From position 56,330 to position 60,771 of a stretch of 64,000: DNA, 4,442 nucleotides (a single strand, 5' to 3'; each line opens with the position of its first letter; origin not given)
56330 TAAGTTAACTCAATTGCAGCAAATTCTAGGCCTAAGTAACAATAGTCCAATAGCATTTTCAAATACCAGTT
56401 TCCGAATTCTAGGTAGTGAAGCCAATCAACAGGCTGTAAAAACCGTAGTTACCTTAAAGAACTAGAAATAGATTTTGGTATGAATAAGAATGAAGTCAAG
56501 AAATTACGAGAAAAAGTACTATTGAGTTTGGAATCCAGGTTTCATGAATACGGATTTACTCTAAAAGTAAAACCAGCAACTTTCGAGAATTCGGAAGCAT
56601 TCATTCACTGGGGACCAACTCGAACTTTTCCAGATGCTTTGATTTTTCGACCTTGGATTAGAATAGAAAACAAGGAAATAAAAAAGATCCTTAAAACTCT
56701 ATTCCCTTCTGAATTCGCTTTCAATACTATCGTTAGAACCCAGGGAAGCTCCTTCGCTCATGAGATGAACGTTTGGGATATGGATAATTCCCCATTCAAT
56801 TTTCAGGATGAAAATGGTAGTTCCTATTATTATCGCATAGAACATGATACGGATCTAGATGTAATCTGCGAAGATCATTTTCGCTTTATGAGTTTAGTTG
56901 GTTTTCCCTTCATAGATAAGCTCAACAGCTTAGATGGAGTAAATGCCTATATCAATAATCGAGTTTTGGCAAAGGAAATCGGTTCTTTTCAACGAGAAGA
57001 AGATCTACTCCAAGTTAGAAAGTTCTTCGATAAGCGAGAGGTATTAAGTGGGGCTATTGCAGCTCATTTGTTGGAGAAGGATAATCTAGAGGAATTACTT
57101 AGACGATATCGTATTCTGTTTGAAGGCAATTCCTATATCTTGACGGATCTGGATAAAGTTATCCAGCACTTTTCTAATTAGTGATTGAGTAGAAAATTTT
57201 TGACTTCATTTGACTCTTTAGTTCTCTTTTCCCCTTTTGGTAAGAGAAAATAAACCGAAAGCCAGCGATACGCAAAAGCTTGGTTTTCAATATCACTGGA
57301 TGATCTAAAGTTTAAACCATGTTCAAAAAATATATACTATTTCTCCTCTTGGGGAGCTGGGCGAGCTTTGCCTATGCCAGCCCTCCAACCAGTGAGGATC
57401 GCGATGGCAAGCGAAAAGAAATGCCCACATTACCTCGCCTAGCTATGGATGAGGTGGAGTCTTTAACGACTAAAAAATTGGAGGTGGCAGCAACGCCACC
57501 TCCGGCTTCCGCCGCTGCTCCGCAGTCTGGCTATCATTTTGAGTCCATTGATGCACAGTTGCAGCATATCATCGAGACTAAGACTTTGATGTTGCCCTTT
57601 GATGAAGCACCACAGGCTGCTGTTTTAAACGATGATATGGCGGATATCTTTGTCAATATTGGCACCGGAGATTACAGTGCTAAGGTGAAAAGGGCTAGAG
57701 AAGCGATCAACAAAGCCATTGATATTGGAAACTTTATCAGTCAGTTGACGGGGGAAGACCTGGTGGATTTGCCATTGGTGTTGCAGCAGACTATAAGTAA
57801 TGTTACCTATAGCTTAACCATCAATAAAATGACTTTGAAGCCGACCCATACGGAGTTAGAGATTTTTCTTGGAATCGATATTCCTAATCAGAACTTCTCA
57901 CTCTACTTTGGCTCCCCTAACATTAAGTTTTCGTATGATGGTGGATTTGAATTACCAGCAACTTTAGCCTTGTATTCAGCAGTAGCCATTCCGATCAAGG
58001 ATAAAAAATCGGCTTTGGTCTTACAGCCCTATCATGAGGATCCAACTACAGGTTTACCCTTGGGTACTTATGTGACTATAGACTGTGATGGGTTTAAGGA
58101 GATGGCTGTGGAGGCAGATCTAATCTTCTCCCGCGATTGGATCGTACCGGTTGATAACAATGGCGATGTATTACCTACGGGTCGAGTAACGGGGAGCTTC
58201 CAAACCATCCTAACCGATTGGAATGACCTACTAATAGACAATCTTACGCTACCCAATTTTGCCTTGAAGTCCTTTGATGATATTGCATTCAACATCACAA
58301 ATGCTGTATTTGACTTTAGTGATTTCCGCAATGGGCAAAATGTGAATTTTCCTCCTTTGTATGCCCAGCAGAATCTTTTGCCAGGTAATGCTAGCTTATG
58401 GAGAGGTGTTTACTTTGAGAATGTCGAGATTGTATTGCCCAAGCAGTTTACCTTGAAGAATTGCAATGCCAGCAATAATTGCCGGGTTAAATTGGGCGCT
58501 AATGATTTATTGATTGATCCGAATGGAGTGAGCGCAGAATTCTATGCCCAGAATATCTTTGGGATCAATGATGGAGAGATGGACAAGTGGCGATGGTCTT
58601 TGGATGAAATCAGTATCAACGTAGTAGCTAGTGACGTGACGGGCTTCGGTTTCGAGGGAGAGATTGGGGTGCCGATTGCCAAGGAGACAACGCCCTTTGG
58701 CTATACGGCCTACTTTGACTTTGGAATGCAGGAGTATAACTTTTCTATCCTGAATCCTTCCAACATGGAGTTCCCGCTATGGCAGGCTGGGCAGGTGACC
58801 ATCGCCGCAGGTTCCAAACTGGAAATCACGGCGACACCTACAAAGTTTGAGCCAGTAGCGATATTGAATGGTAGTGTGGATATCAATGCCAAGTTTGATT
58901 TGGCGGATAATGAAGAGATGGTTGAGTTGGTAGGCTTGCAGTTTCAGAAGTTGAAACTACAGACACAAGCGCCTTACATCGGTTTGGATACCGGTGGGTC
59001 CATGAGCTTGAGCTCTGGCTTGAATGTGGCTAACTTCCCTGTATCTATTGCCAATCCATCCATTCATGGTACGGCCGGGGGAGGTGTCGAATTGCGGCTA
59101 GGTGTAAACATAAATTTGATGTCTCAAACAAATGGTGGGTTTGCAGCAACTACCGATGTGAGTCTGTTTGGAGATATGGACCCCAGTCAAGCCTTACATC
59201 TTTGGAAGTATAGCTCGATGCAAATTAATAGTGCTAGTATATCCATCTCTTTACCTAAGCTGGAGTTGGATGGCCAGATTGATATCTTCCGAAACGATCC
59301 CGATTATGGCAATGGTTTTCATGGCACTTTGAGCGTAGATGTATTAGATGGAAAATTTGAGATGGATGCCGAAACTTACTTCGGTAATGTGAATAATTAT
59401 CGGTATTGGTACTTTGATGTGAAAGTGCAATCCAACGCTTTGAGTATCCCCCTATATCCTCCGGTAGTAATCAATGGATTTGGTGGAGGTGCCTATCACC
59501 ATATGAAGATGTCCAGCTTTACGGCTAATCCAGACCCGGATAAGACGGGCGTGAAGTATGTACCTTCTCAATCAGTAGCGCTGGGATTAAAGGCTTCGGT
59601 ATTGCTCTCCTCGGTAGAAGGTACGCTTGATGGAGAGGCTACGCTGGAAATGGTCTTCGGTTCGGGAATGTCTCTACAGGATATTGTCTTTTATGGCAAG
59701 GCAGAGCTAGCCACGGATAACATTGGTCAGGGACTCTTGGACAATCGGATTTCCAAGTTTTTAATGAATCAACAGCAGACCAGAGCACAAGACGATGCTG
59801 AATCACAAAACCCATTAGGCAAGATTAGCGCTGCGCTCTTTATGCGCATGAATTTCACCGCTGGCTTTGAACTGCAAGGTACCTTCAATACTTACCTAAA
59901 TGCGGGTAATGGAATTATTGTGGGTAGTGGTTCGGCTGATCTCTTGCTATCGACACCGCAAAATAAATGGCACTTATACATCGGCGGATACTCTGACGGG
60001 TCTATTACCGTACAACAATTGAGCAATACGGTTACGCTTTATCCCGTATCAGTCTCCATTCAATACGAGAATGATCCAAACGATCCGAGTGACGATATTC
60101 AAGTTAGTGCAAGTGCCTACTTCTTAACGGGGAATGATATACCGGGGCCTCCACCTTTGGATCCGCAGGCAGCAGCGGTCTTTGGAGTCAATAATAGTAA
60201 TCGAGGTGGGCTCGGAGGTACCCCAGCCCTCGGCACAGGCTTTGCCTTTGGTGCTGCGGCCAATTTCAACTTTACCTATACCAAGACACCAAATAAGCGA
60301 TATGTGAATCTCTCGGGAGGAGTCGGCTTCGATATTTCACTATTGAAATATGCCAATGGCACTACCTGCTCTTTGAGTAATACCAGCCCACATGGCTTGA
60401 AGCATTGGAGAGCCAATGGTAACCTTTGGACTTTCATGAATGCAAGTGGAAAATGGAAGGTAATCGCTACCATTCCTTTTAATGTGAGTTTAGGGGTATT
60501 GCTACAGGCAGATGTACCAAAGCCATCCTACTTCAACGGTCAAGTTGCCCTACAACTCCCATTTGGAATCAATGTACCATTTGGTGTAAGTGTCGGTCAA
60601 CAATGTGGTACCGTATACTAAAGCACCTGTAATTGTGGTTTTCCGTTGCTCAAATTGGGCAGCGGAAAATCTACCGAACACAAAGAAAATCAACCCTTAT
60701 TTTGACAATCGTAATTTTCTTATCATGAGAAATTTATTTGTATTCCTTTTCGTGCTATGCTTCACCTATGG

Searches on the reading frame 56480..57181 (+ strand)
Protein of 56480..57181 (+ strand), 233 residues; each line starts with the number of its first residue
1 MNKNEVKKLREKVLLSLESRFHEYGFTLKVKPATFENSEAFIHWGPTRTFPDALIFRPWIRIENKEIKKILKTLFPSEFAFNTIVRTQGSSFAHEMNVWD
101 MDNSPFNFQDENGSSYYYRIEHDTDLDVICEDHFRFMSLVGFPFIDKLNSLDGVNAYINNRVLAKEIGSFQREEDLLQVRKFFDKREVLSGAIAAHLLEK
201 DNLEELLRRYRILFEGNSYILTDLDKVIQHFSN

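Call 5: search_protein_families(library=pfam, proteins=[window:56480-57181:+], max_evalue=1)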
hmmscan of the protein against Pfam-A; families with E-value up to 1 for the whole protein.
window:56480-57181:+ (233 aa): 0 families

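Call 6: search_protein_families(library=ncbifam, proteins=[window:56480-57181:+], max_evalue=1)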
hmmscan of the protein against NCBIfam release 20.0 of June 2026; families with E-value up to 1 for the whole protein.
window:56480-57181:+ (233 aa): 0 families

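Call 46: find_homologous_proteins(query=A4, max_evalue=0.001)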
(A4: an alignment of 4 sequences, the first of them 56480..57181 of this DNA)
Query A4 (4 sequences) (233 aa, profile of the alignment): 18 proteins with E <= 0.001 among 3553 candidates.
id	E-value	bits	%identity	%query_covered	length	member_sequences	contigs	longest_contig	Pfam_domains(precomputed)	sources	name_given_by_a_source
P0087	1.1e-117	410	40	100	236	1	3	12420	-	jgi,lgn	-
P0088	2.1e-115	402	38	99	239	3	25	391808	-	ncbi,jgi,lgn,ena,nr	ncbi:MAG: hypothetical protein M9911_05310 [Saprospiraceae bacterium]|jgi:hypothetical protein|nr:hy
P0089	1.7e-110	386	100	100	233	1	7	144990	-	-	-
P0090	6.2e-109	381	42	100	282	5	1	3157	-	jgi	jgi:hypothetical protein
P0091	6.4e-100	352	41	100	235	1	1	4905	-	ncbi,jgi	jgi:hypothetical protein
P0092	1.3e-94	334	40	100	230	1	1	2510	-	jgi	jgi:hypothetical protein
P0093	2.2e-90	320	44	100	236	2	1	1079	-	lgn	-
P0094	6.2e-87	309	53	99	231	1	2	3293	-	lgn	-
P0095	2.2e-85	304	40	99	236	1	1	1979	-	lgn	-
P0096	8.8e-85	302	39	100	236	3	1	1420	-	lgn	-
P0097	5.0e-84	300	38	100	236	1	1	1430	-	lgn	-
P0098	1.9e-83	298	43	99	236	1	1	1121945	-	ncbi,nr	ncbi:MAG: hypothetical protein IPL46_13345 [Saprospiraceae bacterium]|nr:hypothetical protein [Sapro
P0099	6.4e-80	286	38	100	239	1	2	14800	-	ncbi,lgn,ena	ncbi:MAG: hypothetical protein WAT92_10440 [Saprospiraceae bacterium]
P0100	1.0e-61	227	39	100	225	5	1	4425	-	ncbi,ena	-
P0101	2.9e-61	225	38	100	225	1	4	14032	-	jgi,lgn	jgi:hypothetical protein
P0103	1.0e-56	210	37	96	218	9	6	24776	-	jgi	-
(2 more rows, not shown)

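Call 47: search_protein_families(library=pfam, alignment_id=A4, max_evalue=5)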
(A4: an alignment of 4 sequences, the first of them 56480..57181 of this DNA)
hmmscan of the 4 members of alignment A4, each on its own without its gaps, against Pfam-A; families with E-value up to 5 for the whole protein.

A. member 1, window:56480-57181:+ (233 aa): 0 families

B. families by the number of members that match (of 4 scanned): 2 families
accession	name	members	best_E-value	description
PF06191.17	DUF995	1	0.091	Protein of unknown function (DUF995)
PF16941.11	CymA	1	0.16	Putative cyclodextrin porin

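Call 48: find_encoding_contigs(protein=P0098, flank=6000, max_places=2)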
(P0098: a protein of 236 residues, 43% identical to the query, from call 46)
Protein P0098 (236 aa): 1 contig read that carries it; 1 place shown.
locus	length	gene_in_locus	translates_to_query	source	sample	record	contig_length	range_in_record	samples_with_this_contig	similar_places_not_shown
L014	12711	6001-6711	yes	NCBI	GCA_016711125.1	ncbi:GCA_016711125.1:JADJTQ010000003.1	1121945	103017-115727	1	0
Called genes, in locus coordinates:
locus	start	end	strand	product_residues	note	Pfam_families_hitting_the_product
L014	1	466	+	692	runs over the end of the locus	-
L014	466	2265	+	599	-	-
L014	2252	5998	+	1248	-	-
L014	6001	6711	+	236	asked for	-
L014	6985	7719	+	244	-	PF00872:Transposase_mut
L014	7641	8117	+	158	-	PF00872:Transposase_mut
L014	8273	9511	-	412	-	PF01223:Endonuclease_NS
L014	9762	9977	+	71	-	-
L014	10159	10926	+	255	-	-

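Call 49: find_encoding_contigs(protein=P0103, flank=6000, max_places=2)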
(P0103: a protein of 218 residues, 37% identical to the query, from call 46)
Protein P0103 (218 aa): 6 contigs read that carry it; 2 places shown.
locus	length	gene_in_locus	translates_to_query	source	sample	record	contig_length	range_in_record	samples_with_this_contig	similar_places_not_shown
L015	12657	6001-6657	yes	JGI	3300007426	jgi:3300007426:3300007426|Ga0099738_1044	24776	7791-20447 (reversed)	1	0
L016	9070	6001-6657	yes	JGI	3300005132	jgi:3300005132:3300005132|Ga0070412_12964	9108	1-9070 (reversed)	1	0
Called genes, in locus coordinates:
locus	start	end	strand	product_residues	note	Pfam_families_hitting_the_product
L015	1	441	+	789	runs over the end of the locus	-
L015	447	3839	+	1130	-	-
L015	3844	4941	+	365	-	-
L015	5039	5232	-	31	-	-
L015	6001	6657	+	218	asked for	-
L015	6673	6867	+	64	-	-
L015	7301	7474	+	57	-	-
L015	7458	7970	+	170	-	-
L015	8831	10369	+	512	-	-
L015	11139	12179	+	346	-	PF01548:DEDD_Tnp_IS110, PF02371:Transposase_20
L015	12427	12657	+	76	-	PF04255:DUF433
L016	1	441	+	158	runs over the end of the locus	?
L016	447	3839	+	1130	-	-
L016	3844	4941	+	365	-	-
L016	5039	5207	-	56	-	-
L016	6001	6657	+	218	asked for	-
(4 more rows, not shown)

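Call 50: find_encoding_contigs(protein=P0101, flank=6000, max_places=2)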
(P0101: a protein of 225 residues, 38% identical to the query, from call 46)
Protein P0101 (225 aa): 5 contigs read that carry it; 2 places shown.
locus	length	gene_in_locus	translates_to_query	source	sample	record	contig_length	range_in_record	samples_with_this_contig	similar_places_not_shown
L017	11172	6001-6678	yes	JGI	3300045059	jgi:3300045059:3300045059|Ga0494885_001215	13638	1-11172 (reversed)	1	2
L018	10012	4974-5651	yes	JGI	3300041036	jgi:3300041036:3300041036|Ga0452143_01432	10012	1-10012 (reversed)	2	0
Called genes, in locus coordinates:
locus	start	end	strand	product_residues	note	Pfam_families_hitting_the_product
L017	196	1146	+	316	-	-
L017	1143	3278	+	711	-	PF13573:SprB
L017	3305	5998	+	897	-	-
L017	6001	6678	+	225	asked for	-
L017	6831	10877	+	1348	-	-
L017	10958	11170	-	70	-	?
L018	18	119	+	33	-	-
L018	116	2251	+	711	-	PF13573:SprB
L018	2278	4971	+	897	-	-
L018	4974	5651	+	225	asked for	-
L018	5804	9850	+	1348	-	-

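Call 65: search_protein_families(library=ncbifam, proteins=[L014:466-2265:+, L017:3305-5998:+], max_evalue=1)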
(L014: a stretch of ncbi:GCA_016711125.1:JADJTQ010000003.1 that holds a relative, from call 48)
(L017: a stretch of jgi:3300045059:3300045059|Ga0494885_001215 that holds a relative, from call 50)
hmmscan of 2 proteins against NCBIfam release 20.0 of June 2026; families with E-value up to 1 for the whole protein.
L014:466-2265:+ (599 aa): 0 families

L017:3305-5998:+ (897 aa): 2 families
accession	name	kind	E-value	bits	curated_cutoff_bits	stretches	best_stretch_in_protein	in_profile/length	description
NF040801.1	spore_GerD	equivalog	0.049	13.1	100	1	476-524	92-140/174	spore germination lipoprotein GerD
TIGR00234.1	tyrS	equivalog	0.12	11.4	113.8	1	409-509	250-337/406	tyrosine--tRNA ligase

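Call 78: search_solved_structures(query=A4, max_evalue=1)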
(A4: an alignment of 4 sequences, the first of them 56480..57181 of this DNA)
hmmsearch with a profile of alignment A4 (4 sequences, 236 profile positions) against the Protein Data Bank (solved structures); distinct sequences matched with E-value up to 1: 4.
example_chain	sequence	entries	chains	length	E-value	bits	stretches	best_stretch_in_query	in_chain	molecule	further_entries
2yxd_A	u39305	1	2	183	0.11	15.3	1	21-106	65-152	Probable cobalt-precorrin-6Y C(15)-methyltransferase [decarboxylating]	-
6ynx_i1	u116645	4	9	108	0.11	15.3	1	156-216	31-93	Inhibitor of F1 (IF1)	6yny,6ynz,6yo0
4z2c_A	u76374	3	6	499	0.21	14.4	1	69-210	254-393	DNA gyrase subunit A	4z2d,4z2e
6n1p_A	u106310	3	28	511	0.22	14.4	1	69-210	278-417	DNA gyrase subunit A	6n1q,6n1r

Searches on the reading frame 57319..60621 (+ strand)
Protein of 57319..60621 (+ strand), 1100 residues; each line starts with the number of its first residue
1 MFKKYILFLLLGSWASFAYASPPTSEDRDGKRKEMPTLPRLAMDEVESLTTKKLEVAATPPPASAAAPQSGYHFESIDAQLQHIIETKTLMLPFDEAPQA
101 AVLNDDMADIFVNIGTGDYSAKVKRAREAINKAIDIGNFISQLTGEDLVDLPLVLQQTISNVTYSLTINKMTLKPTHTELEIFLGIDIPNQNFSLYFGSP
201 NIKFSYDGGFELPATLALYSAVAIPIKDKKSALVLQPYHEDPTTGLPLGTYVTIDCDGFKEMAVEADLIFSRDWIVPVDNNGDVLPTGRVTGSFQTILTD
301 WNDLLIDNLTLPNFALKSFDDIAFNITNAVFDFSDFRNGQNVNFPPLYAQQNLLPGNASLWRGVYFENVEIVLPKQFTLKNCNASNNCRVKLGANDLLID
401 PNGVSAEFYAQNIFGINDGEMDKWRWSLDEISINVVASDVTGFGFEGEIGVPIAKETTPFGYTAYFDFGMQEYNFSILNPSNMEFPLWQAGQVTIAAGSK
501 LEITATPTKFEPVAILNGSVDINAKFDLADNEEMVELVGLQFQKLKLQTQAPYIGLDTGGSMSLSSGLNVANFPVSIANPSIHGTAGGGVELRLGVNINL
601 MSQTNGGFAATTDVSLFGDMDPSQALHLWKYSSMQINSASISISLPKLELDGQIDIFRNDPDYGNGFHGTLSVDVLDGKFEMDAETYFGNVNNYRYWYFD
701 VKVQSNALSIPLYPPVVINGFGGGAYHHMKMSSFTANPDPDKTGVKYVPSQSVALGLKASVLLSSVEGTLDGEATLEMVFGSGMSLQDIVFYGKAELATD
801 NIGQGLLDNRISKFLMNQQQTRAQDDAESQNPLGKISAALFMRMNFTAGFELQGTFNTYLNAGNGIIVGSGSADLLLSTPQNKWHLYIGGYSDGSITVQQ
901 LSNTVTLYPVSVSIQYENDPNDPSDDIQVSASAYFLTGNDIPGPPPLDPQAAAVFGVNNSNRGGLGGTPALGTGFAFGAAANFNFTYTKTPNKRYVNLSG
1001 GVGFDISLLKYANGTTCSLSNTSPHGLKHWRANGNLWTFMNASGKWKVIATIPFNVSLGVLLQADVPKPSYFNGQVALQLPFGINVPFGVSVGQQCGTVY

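Call 5: search_protein_families(library=pfam, proteins=[window:57319-60621:+], max_evalue=1)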
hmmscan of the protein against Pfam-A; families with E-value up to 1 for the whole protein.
window:57319-60621:+ (1100 aa): 2 families
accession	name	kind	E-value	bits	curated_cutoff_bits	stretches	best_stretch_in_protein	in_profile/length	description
PF18705.7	DUF5643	-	0.049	14.1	34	0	156-190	7-39/115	Family of unknown function (DUF5643)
PF15587.11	Imm9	-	0.24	11.9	25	1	124-196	19-89/149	Immunity protein 9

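Call 6: search_protein_families(library=ncbifam, proteins=[window:57319-60621:+], max_evalue=1)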
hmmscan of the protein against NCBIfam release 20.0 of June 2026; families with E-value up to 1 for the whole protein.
window:57319-60621:+ (1100 aa): 0 families

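Call 79: search_solved_structures(query=window:57319-60621:+, max_evalue=1)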
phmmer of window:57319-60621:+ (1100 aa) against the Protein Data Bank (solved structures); distinct sequences matched with E-value up to 1: 1.
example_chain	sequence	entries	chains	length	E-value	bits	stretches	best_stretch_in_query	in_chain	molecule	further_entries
7wh9_A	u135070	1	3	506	0.48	11.7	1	937-1010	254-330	O-methyltransferase gedA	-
